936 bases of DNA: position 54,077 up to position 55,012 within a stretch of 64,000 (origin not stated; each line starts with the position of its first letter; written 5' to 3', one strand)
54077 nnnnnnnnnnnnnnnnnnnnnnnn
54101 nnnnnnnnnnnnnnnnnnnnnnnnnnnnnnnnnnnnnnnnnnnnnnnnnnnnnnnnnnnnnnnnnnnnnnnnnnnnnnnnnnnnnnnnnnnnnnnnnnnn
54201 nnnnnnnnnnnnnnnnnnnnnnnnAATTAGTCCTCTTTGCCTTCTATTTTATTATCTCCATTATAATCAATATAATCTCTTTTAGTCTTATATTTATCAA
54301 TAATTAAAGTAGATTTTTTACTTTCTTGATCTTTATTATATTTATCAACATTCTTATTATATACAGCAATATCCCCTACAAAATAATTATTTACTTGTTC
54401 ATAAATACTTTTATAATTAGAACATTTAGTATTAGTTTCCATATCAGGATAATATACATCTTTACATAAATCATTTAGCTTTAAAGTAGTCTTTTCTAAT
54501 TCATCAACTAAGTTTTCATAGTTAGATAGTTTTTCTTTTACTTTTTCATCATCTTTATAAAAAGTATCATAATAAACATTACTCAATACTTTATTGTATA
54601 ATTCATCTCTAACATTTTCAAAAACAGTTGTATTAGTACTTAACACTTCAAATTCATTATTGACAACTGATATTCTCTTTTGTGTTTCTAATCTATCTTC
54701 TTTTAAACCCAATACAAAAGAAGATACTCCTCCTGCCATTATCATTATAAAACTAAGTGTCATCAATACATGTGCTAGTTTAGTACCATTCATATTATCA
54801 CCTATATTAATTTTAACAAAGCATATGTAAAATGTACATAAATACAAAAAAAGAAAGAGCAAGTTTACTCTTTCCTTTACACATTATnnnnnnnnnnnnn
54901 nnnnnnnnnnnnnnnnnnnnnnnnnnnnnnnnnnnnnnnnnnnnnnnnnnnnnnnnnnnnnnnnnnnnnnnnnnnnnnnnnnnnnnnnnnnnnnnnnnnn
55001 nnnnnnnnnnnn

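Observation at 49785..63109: A 13-kb same-strand block couples the giant pilin to GT4, Alg14, Alg13::GtrA and duplicated phosphodiester glycosidases, with no pilus machinery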

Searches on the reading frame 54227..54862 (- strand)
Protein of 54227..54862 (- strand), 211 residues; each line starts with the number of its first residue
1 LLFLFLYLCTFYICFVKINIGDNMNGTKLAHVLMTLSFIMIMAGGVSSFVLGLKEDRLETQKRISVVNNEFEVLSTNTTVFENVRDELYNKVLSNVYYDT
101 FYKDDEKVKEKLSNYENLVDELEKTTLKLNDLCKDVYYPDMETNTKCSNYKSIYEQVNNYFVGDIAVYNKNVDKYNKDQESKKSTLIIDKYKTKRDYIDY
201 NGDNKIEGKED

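Call 5: search_protein_families(library=pfam, proteins=[window:54227-54862:-], max_evalue=0.01)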
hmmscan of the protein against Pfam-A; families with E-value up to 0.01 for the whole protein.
window:54227-54862:- (211 aa): 1 family
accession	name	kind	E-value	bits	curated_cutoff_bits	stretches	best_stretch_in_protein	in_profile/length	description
PF20936.3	GCIP_C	-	0.0031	18.3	36.2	1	69-157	19-101/106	Grap2 and cyclin-D-interacting, C-terminal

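Call 6: search_protein_families(library=ncbifam, proteins=[window:54227-54862:-], max_evalue=0.01)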
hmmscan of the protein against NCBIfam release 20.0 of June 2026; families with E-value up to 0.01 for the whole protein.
window:54227-54862:- (211 aa): 0 families

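Call 62: search_protein_families(library=pfam, alignment_id=A5, max_evalue=1)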
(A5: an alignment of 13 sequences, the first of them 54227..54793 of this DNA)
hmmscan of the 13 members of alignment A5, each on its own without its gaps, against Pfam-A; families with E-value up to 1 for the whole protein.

A. member 1, window:54227-54793:- (188 aa): 7 families
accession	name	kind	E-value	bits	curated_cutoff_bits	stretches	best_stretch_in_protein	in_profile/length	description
PF20936.3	GCIP_C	-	0.0024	18.7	36.2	1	46-134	19-101/106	Grap2 and cyclin-D-interacting, C-terminal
PF08702.15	Fib_alpha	-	0.033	14.8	29.9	1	76-153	24-101/143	Fibrinogen alpha/beta chain family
PF04011.17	LemA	-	0.053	13.8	26.2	1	86-169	47-128/149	LemA family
PF07790.16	Pilin_N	-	0.088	14.1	25.2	1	9-43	10-42/78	Archaeal Type IV pilin, N-terminal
PF06294.16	CH_2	-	0.22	12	27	0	77-107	42-72/96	CH-like domain in sperm protein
PF01099.22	Uteroglobin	-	0.34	11.8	24.8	1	123-163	20-60/90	Uteroglobin family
PF04822.18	Takusan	-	0.47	10.8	28.1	0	86-117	13-44/85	Takusan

B. families by the number of members that match (of 13 scanned): 47 families (the first 25 are shown)
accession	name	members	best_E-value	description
PF08702.15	Fib_alpha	4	0.00021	Fibrinogen alpha/beta chain family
PF04011.17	LemA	4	0.025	LemA family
PF18303.6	Saf_2TM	2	0.0008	SAVED-fused 2TM effector domain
PF20936.3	GCIP_C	2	0.0024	Grap2 and cyclin-D-interacting, C-terminal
PF13800.11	Sigma_reg_N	2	0.013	Sigma factor regulator N-terminal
PF06103.16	DUF948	2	0.041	Bacterial protein of unknown function (DUF948)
PF06294.16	CH_2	2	0.22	CH-like domain in sperm protein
PF20193.3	DUF6556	1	0.0038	Family of unknown function (DUF6556)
PF01806.23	Paramyxo_P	1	0.0074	Paramyxovirinae P phosphoprotein C-terminal region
PF05745.16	CRPA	1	0.01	Chlamydia 15 kDa cysteine-rich outer membrane protein (CRPA)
PF23289.1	Spectrin_5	1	0.011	Guanine nucleotide exchange factor DBS-like, spectrin-like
PF06785.16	UPF0242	1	0.015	Uncharacterised protein family (UPF0242) N-terminus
PF04136.21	COG3_N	1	0.034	Conserved oligomeric Golgi complex subunit 3, N-terminal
PF13273.12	DUF4064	1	0.037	Protein of unknown function (DUF4064)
PF16854.11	VPS53_C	1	0.043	Vacuolar protein sorting-associated protein 53 C-terminus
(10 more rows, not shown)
